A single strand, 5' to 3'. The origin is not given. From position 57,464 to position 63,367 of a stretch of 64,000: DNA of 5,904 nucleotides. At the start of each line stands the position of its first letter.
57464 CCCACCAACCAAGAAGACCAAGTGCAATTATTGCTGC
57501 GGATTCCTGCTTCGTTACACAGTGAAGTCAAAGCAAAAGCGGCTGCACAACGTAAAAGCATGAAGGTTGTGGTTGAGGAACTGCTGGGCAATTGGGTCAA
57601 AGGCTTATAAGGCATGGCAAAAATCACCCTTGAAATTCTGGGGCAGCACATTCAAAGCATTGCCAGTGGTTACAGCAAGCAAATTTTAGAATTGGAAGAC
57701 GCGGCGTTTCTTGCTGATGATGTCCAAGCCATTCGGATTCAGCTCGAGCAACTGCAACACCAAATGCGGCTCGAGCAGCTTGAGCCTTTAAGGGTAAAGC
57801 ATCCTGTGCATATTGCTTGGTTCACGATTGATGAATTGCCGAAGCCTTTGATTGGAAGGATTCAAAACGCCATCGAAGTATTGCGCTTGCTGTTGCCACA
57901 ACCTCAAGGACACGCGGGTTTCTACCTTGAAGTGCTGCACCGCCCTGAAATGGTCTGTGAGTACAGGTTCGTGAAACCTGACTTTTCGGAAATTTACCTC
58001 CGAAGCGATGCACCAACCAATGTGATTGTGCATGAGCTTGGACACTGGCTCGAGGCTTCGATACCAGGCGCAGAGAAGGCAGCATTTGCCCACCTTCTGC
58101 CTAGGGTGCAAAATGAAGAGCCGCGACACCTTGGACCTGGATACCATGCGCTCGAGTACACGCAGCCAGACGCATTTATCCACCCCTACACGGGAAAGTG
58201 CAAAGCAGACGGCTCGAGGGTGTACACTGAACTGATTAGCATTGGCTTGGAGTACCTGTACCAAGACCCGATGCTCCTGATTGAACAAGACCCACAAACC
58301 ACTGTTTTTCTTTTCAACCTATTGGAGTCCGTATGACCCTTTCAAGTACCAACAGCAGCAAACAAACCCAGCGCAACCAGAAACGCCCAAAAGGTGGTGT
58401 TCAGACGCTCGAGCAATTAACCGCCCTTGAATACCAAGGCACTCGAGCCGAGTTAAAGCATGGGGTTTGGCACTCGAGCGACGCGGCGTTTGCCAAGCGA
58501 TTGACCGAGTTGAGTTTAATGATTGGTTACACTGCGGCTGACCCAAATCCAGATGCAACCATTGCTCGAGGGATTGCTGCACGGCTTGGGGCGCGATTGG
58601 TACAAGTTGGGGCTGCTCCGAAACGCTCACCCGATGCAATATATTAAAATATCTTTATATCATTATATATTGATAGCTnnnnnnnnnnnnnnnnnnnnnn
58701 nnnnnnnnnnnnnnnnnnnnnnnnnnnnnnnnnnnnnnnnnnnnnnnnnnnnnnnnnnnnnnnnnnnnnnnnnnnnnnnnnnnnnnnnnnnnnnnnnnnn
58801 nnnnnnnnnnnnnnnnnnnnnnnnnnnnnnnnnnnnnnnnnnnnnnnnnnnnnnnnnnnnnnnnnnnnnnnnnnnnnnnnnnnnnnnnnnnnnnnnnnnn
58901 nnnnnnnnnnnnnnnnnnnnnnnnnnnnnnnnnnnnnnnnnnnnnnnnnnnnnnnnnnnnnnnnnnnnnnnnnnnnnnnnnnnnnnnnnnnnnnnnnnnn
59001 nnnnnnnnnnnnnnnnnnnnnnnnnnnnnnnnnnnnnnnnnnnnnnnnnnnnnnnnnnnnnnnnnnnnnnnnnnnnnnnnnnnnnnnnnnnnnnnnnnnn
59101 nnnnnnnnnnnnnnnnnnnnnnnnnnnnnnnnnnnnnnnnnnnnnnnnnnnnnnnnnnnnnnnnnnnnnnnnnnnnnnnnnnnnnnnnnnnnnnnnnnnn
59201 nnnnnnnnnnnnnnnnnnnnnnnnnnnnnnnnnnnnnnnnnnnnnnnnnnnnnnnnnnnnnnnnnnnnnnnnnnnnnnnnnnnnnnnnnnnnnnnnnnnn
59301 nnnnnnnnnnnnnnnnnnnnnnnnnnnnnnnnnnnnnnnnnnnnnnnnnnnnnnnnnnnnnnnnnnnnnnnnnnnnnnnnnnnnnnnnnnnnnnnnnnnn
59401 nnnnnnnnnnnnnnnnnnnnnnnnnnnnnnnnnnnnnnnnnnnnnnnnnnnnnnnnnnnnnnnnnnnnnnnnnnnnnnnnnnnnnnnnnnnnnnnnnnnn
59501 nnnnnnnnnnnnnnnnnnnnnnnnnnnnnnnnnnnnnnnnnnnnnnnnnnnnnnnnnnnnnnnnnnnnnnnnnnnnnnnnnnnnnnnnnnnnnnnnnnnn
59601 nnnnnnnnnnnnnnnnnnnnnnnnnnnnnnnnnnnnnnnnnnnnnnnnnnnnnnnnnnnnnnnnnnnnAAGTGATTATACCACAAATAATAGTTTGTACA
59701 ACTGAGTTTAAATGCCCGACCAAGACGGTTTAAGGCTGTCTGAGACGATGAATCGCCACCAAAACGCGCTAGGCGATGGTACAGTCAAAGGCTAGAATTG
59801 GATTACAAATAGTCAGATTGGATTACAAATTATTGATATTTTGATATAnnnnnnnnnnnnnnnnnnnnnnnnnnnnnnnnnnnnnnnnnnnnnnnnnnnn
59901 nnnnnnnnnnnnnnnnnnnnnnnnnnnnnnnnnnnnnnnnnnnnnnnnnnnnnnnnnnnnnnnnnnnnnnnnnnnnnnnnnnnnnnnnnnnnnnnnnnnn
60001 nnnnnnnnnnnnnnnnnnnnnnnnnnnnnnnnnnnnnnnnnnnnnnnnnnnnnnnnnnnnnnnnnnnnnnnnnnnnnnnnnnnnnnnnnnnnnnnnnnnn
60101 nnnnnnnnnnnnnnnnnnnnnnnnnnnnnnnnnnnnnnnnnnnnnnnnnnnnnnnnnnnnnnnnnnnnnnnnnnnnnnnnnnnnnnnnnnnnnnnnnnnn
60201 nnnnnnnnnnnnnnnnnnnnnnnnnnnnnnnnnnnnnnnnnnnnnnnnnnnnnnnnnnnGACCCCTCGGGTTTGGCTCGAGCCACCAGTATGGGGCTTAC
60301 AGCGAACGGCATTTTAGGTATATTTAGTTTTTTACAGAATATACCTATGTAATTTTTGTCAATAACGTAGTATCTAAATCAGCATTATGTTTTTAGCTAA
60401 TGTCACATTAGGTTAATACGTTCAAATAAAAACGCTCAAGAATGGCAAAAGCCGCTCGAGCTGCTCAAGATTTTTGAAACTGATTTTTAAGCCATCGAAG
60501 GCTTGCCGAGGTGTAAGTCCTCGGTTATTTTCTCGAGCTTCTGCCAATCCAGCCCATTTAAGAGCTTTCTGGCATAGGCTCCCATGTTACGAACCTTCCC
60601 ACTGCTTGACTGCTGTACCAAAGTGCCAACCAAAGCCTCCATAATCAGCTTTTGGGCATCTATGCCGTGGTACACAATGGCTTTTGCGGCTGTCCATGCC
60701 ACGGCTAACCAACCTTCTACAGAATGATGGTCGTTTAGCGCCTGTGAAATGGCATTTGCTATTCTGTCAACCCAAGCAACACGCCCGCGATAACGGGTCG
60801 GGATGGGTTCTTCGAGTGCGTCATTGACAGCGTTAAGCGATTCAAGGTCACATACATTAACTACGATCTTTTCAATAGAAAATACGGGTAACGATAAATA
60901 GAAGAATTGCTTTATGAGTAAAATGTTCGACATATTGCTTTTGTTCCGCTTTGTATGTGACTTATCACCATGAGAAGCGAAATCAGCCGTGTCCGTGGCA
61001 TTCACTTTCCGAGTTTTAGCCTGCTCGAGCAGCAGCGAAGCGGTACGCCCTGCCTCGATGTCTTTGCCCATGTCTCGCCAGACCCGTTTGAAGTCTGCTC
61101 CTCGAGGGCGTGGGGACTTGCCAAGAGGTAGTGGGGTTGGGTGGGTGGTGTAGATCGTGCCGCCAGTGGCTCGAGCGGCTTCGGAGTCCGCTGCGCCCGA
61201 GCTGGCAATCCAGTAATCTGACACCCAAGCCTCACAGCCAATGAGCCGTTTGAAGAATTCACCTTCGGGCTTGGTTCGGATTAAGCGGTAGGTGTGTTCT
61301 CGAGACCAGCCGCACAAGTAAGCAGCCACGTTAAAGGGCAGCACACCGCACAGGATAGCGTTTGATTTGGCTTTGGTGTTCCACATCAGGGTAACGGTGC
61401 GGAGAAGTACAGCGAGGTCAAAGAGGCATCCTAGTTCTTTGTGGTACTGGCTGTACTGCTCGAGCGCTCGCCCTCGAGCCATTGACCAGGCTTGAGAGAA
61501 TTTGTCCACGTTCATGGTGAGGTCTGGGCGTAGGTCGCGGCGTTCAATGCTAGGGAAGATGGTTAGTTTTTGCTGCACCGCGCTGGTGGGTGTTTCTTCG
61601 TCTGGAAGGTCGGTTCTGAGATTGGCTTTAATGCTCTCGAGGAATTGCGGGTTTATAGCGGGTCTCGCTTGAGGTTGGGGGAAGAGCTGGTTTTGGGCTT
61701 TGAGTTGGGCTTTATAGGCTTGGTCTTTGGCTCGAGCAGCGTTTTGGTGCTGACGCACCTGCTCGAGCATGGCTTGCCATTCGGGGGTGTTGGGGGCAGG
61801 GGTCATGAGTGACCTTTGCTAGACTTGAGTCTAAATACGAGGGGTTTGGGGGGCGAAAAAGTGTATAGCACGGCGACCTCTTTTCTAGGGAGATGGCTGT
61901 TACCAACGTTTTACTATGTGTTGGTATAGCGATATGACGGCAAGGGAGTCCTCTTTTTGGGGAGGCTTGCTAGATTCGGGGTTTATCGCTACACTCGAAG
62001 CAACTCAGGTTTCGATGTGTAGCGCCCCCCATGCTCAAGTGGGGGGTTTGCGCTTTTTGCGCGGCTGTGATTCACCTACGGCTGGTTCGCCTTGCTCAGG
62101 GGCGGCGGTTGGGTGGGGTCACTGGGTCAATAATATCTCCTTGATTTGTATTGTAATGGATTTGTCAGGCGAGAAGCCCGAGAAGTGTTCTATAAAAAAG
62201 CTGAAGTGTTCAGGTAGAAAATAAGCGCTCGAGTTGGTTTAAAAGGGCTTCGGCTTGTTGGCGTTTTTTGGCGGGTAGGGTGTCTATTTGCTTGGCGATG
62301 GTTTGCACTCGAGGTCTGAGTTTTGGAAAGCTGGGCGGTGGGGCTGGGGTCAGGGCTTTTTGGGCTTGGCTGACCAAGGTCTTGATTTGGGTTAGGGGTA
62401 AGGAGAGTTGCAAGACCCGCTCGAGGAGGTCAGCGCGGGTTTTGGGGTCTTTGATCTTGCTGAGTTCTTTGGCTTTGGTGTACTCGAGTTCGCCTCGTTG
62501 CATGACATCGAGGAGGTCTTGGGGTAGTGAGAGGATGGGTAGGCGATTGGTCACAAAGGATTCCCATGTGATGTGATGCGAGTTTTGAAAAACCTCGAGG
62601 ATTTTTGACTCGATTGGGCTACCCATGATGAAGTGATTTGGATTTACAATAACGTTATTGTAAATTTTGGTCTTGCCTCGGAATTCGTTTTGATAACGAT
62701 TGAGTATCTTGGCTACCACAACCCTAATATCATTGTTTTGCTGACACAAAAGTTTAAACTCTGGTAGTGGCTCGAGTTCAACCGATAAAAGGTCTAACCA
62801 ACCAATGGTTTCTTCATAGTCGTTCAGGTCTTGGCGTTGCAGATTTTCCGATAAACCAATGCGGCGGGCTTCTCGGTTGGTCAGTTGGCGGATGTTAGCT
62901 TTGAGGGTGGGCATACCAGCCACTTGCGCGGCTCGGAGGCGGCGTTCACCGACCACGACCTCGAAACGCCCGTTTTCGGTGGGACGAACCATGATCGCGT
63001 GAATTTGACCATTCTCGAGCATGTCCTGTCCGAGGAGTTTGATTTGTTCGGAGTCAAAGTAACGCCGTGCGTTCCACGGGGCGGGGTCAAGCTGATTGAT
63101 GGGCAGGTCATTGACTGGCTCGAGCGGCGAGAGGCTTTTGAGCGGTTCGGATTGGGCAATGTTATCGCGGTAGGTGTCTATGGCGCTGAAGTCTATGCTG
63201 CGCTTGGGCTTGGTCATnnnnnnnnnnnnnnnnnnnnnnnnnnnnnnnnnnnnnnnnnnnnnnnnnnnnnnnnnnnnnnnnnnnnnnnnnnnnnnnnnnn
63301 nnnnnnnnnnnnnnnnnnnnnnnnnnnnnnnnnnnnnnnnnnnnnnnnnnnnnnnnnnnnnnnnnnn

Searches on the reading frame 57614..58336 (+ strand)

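Call 56: search_protein_families(library=padloc, proteins=[window:57614-58336:+], max_evalue=0.01)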
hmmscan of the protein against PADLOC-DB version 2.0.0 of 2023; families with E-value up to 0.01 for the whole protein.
window:57614-58336:+ (240 aa): 0 families

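Call 57: search_protein_families(library=pfam, proteins=[window:57614-58336:+], max_evalue=0.01)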
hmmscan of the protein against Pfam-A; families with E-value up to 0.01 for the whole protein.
window:57614-58336:+ (240 aa): 0 families

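Call 72: search_protein_families(library=phrogs, proteins=[window:57614-58336:+], max_evalue=0.01)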
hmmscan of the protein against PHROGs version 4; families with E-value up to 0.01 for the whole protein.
window:57614-58336:+ (240 aa): 2 families
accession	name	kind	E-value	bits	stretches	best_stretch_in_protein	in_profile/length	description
phrog_33618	-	unknown function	2.3e-12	47.8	1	121-235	266-381/386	-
phrog_19443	-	head and packaging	1.4e-05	24.8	1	134-217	459-541/579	minor head protein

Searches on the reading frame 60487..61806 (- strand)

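Call 57: search_protein_families(library=pfam, proteins=[window:60487-61806:-], max_evalue=0.01)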
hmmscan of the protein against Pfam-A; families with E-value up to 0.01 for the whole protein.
window:60487-61806:- (439 aa): 0 families

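Call 72: search_protein_families(library=phrogs, proteins=[window:60487-61806:-], max_evalue=0.01)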
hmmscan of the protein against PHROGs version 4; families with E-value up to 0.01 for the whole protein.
window:60487-61806:- (439 aa): 1 family
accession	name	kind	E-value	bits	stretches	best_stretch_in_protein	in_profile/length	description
phrog_30283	-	unknown function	1.5e-16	61.5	2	335-417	324-406/431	-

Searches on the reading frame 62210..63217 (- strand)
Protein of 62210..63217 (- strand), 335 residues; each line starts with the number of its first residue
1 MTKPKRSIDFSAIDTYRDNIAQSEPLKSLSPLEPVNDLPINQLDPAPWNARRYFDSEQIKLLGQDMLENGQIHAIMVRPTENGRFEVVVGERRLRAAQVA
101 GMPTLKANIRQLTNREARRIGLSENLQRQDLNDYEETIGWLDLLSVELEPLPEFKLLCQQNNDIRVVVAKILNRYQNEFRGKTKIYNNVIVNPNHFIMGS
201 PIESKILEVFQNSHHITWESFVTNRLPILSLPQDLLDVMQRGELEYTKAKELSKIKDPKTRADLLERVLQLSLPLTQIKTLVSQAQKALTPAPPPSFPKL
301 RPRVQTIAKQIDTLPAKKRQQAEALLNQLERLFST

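Call 57: search_protein_families(library=pfam, proteins=[window:62210-63217:-], max_evalue=0.01)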
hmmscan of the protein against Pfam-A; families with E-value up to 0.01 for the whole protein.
window:62210-63217:- (335 aa): 2 families
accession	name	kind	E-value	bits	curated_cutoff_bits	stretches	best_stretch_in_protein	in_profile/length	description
PF02195.25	ParB_N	-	2.4e-19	69.6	26.3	1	35-127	3-95/95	ParB N-terminal domain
PF17762.8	HTH_ParB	-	5.4e-08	33.4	22.6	1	220-286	35-101/102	ParB HTH domain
